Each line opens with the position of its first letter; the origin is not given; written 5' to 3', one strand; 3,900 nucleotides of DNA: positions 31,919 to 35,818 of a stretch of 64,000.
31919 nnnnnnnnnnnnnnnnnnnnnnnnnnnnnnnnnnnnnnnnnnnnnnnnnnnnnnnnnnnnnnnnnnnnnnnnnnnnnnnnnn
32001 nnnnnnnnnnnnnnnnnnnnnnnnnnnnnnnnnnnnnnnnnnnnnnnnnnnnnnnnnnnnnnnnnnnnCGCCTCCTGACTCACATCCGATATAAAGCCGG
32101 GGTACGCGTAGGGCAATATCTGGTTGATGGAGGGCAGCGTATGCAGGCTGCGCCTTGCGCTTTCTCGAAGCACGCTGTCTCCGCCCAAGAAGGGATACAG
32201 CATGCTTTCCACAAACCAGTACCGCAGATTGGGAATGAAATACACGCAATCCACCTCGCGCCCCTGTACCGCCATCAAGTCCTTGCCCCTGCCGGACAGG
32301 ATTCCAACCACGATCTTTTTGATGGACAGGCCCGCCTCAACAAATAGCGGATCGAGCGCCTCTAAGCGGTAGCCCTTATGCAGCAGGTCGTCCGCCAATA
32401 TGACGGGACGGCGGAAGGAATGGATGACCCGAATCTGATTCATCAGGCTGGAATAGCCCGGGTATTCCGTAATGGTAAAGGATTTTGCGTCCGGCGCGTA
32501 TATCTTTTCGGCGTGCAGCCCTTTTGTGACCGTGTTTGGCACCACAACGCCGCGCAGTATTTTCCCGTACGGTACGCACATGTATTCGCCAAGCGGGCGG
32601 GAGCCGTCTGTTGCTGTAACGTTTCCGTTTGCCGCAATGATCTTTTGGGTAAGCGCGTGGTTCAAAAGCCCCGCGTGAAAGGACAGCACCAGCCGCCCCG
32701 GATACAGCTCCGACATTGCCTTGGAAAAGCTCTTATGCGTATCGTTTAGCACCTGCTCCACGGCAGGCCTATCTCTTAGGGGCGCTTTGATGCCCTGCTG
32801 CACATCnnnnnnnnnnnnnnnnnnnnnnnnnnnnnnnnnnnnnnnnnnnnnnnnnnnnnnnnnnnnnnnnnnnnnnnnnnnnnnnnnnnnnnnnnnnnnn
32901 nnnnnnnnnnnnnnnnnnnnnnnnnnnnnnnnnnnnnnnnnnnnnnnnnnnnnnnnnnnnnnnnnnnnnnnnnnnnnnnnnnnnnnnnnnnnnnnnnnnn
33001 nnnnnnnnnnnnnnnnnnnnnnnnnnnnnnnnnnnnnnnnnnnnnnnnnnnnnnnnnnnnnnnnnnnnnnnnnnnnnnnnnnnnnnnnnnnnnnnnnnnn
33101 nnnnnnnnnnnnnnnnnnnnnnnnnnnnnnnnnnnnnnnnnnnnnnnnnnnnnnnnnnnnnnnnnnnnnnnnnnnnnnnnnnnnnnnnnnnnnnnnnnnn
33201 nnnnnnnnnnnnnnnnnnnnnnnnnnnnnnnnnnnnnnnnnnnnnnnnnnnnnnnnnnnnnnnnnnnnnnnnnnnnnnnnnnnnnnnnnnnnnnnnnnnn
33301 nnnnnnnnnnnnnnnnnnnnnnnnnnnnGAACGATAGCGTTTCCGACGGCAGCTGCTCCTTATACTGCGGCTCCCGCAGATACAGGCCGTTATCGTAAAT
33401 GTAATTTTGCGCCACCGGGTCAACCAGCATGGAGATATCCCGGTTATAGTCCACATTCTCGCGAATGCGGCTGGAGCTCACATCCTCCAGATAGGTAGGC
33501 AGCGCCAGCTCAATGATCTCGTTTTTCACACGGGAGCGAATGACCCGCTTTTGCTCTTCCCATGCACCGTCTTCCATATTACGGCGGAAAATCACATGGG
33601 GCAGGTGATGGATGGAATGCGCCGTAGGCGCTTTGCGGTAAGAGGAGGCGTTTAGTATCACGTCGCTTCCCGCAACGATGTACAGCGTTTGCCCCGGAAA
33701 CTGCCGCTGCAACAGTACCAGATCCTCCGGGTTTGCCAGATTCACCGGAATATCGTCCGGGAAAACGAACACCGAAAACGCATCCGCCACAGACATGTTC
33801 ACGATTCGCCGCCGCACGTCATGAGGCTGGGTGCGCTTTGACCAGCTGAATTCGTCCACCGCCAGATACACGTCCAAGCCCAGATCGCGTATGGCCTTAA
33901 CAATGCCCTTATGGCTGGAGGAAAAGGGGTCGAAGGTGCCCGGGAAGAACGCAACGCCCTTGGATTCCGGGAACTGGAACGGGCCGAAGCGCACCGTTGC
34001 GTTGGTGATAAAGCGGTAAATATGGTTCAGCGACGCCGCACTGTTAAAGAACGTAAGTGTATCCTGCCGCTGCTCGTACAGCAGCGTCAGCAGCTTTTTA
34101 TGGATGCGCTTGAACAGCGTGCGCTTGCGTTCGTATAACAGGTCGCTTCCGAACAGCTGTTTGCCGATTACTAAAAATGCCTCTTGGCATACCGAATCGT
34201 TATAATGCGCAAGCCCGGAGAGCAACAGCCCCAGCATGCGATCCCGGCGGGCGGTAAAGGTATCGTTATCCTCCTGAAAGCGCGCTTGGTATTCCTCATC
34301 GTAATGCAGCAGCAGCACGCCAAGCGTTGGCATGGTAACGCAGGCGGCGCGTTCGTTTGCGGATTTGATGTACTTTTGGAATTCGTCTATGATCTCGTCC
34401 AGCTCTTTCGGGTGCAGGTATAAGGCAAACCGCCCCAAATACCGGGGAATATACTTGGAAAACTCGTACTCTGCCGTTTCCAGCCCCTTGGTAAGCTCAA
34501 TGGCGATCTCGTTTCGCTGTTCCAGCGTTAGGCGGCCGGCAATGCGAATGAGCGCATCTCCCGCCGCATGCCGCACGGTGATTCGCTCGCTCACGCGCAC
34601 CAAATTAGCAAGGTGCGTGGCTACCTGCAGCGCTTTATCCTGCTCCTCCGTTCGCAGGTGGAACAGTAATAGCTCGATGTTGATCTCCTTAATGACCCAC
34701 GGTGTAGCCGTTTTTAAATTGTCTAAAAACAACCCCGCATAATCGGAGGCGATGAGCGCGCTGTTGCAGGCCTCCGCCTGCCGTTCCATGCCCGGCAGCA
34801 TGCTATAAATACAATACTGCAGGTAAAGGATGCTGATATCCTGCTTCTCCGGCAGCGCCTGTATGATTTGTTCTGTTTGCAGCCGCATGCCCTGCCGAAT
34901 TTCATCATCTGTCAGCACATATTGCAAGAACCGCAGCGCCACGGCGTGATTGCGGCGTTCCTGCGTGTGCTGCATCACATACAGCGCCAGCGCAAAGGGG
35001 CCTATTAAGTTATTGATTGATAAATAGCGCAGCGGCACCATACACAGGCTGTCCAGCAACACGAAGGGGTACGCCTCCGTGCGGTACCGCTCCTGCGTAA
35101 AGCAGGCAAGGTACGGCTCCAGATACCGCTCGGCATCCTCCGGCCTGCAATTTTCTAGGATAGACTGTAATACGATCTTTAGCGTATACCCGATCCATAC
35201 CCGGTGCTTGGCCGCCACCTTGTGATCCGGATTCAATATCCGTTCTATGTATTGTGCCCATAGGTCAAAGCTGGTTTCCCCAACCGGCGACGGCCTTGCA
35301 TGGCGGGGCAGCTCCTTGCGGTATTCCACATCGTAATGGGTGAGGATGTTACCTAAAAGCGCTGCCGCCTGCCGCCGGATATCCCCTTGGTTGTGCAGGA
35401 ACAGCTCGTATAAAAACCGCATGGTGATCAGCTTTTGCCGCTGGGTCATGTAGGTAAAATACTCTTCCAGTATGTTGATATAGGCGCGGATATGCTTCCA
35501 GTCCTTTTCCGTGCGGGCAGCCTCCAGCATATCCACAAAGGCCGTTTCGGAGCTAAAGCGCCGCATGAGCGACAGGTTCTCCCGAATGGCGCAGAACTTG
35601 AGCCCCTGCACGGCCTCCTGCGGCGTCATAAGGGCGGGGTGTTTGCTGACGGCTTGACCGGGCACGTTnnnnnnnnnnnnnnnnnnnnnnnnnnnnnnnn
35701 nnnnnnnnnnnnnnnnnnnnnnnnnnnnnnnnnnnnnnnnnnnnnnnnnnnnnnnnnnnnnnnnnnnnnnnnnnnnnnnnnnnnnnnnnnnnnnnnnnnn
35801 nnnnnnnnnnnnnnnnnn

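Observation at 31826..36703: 1625-aa single-chain fusion of HD, HEAT-like repeats, degenerate NadD-like, GNAT-like and PRTase-like modules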

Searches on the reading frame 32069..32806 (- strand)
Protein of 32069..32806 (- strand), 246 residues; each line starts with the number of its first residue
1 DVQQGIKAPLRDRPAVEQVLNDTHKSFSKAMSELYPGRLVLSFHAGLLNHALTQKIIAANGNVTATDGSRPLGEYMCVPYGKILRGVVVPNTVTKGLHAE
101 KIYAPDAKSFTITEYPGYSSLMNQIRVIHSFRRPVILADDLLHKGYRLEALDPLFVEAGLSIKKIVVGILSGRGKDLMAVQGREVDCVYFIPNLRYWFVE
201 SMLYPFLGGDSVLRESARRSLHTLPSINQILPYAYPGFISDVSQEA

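Call 85: search_solved_structures(query=A8, max_evalue=10, show_alignments=2)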
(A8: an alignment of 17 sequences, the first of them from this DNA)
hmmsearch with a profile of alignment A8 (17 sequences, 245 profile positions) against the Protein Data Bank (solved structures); distinct sequences matched with E-value up to 10: 8.
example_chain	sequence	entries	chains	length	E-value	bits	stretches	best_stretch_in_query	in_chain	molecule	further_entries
4rqa_A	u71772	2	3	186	0.015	17.6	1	132-166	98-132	Hypoxanthine phosphoribosyltransferase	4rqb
1u9y_A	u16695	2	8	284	0.065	15.5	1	110-160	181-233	Ribose-phosphate pyrophosphokinase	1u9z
7kl6_A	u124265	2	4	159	0.22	13.8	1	102-159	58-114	Phosphoribosyltransferase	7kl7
8eje_a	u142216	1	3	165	0.4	12.9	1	47-103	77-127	Glycoprotein GP2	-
3qw4_B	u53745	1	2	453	0.51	12.6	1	134-195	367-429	UMP synthase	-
3n2l_A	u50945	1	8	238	0.78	12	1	131-175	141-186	Orotate phosphoribosyltransferase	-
1y0b_A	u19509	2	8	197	0.9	11.8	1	132-194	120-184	Xanthine phosphoribosyltransferase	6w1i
2fxv_A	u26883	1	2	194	0.9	11.8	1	132-194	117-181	Xanthine phosphoribosyltransferase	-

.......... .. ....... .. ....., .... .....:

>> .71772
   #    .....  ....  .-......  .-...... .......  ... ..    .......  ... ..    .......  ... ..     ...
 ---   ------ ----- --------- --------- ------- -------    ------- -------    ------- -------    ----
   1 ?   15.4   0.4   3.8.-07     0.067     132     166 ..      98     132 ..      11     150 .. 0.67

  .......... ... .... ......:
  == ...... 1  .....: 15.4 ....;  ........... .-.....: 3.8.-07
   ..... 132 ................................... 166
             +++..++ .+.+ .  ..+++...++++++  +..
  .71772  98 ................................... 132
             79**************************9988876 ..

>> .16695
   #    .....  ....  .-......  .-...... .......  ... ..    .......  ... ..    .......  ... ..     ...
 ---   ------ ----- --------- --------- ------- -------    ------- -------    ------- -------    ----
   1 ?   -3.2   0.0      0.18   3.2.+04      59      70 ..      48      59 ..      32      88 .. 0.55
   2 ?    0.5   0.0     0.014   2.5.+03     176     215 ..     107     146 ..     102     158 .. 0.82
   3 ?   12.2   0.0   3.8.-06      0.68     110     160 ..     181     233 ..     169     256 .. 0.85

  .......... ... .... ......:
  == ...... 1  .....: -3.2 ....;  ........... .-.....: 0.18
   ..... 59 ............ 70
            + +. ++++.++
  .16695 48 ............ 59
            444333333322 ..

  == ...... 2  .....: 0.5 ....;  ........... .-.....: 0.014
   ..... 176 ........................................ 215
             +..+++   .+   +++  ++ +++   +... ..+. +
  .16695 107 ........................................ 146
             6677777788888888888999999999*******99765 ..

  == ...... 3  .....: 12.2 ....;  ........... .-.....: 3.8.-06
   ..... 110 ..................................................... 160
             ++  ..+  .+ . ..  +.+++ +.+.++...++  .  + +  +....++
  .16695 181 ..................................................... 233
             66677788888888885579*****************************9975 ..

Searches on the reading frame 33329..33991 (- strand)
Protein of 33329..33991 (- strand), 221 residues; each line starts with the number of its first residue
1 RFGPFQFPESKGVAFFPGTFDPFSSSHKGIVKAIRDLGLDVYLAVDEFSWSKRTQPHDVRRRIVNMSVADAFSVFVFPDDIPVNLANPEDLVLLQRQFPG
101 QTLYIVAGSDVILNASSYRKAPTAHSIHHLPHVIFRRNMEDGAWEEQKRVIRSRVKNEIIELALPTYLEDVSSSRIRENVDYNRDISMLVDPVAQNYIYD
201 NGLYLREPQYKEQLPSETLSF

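Call 41: search_solved_structures(query=A4, max_evalue=1, show_alignments=3)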
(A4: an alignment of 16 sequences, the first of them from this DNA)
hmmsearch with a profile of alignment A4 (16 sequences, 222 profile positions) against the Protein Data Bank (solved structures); distinct sequences matched with E-value up to 1: 51.
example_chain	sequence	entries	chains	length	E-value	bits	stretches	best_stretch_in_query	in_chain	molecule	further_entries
3h05_A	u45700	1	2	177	4.4e-06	29.7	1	10-121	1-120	uncharacterized protein VPA0413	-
5llt_A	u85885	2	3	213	7.9e-06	28.9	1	11-205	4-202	Nicotinate-nucleotide adenylyltransferase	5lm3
8aih_A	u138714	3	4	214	2.9e-05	27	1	7-129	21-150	Probable nicotinate-nucleotide adenylyltransferase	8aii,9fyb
4nah_A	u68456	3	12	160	0.00016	24.6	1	11-74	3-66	Phosphopantetheine adenylyltransferase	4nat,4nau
2h29_A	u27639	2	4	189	0.00017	24.5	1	11-205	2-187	Probable nicotinate-nucleotide adenylyltransferase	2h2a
3f3m_A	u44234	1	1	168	0.00017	24.5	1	11-74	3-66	Phosphopantetheine adenylyltransferase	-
1kam_A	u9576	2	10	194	0.00023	24.1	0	171-205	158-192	NICOTINATE-NUCLEOTIDE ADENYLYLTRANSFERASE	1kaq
4f3r_A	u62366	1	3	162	0.00039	23.4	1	9-34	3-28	Phosphopantetheine adenylyltransferase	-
3otw_A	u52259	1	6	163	0.0018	21.2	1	8-45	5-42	Phosphopantetheine adenylyltransferase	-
1kku_A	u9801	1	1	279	0.0018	21.1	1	119-210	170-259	NICOTINAMIDE MONONUCLEOTIDE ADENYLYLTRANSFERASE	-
5jbn_A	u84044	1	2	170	0.0019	21.1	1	9-46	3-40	Phosphopantetheine adenylyltransferase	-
1gzu_A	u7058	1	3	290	0.0021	21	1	119-210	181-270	NICOTINAMIDE MONONUCLEOTIDE ADENYLYL TRANSFERASE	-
1kqn_A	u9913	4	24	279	0.0022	20.9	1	119-210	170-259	NICOTINAMIDE MONONUCLEOTIDE ADENYLYL TRANSFERASE | Nicotinamide/nicotinic acid mononucleotide adenylyltransferase 1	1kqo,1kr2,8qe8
5ts2_A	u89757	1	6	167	0.0035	20.2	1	12-45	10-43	Phosphopantetheine adenylyltransferase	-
1b6t_A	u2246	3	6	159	0.0036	20.2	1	11-47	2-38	PROTEIN (PHOSPHOPANTETHEINE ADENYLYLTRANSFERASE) | PHOSPHOPANTETHEINE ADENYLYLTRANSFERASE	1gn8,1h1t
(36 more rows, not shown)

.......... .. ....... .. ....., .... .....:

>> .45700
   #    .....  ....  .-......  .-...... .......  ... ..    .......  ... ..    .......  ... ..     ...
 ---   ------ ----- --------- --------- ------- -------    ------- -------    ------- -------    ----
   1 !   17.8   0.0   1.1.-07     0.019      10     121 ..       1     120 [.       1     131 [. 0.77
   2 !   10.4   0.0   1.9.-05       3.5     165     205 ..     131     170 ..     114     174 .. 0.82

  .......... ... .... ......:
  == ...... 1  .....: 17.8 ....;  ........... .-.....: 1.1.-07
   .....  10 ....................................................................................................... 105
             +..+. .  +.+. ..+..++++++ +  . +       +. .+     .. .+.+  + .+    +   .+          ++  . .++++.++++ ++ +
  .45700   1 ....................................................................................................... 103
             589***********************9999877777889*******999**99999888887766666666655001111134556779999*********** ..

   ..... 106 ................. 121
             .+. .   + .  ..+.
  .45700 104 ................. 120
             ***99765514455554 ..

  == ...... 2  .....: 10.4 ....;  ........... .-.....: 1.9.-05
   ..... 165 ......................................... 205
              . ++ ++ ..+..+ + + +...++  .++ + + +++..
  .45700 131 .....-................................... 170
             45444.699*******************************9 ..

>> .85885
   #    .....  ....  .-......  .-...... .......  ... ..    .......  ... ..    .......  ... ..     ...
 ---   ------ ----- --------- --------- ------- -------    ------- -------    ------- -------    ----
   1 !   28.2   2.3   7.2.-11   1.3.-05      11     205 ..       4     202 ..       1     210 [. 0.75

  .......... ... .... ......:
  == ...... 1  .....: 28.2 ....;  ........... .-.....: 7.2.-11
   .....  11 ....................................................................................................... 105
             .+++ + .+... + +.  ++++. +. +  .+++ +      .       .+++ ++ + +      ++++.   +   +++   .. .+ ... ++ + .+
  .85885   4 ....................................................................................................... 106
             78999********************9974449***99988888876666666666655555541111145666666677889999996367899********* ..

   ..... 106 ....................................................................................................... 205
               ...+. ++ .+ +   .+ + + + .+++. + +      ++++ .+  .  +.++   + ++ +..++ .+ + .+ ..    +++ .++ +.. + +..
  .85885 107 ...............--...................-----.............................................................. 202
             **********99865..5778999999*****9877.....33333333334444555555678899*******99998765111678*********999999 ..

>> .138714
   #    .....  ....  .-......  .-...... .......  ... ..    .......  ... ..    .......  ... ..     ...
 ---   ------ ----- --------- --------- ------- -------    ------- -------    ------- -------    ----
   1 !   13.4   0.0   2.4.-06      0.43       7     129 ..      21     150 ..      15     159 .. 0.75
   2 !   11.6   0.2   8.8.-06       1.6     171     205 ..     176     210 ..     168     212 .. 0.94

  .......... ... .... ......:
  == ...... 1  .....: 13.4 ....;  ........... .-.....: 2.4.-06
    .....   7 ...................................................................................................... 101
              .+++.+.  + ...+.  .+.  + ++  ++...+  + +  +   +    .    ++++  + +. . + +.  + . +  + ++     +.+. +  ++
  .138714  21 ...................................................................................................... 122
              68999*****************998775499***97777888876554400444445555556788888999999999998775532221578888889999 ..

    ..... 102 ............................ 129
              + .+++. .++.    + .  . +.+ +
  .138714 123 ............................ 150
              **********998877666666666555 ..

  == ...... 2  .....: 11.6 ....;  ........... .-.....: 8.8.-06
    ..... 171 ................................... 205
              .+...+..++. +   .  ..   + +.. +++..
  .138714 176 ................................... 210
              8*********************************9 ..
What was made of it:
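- Closest known: VPA0413 / PRK08887-type stand-alone NadD-like proteins. Same: It shares the Ser-for-His variant of the first motif (PSLGH against FSSSH or FSLSH) and the C-terminal S-T-x-I-R tail (call 41).
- PDB 3H05 carries the same SxGH variant (call 41).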

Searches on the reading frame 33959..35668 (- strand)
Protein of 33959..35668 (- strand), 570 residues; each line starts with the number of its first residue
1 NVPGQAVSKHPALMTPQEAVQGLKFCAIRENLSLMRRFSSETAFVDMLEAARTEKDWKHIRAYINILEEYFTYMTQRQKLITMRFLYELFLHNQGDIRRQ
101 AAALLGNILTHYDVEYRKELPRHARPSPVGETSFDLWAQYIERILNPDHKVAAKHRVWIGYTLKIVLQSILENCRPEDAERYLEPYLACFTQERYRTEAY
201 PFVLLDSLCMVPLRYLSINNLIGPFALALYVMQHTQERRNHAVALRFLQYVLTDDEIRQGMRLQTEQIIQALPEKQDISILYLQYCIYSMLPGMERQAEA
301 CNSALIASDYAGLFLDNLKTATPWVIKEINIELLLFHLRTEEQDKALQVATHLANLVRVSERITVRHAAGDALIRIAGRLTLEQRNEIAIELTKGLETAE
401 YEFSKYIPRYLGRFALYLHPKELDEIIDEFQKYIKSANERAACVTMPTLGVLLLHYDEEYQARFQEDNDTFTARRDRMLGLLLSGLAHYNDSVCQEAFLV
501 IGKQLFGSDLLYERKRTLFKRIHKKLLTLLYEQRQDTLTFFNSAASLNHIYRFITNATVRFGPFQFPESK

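Call 61: search_protein_families(library=pfam, proteins=[window:33959-35668:-], max_evalue=5)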
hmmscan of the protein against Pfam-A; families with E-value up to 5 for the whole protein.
window:33959-35668:- (570 aa): 2 families
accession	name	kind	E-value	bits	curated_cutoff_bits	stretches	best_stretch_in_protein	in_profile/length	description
PF13495.12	Phage_int_SAM_4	-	0.082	13.8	27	1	54-93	40-81/85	Phage integrase, N-terminal SAM-like domain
PF18174.6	HU-CCDC81_bac_1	-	0.15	12.5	26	1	429-474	3-45/59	CCDC81-like prokaryotic HU domain 1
